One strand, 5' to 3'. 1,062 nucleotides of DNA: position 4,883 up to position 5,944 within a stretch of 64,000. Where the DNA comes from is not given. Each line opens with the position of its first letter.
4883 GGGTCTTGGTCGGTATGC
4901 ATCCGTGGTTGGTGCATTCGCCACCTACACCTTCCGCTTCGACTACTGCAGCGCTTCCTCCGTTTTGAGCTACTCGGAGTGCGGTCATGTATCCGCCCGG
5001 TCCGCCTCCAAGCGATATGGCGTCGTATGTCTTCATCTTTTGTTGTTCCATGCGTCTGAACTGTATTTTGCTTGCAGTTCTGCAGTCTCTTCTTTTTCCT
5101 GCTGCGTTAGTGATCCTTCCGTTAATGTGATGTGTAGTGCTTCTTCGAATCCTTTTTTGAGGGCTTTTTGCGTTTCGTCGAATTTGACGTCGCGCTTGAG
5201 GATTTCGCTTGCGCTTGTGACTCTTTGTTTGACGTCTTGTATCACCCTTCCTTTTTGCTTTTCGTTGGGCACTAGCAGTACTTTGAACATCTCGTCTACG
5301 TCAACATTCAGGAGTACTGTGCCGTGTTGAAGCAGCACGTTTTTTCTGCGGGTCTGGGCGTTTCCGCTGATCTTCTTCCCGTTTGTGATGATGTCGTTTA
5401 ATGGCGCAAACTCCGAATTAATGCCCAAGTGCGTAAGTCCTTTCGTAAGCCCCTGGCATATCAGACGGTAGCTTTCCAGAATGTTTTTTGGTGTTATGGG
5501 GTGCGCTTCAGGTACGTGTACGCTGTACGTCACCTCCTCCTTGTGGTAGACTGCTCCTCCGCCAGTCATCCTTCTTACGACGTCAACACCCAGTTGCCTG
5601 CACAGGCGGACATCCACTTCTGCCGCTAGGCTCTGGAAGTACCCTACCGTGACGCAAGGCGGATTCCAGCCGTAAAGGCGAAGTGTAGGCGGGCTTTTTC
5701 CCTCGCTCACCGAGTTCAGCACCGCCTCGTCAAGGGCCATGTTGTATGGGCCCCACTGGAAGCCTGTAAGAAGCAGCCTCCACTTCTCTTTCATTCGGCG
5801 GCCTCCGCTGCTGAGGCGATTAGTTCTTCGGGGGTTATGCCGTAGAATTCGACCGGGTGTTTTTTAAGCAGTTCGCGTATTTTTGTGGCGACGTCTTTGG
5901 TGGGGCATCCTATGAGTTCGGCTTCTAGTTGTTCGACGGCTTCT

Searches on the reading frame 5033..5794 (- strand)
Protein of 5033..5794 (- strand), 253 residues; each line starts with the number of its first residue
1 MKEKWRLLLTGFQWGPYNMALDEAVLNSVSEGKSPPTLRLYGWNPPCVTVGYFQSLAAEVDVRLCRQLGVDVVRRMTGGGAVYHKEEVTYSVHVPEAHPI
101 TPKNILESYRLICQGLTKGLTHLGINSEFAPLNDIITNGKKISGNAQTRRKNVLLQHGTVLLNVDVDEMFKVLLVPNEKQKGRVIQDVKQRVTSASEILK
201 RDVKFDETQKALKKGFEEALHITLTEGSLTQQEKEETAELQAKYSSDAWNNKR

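Call 60: search_protein_families(library=pfam, proteins=[window:5033-5794:-], max_evalue=0.00001)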
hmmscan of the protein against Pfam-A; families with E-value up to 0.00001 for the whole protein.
window:5033-5794:- (253 aa): 2 families
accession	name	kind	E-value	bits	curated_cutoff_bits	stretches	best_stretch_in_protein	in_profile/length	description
PF21948.1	LplA-B_cat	-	3.1e-57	194.2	27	1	17-217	4-200/200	Lipoyl protein ligase A/B catalytic domain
PF03099.24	BPL_LplA_LipB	-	1.4e-13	51.3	21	1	62-165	18-133/133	Biotin/lipoate A/B protein ligase family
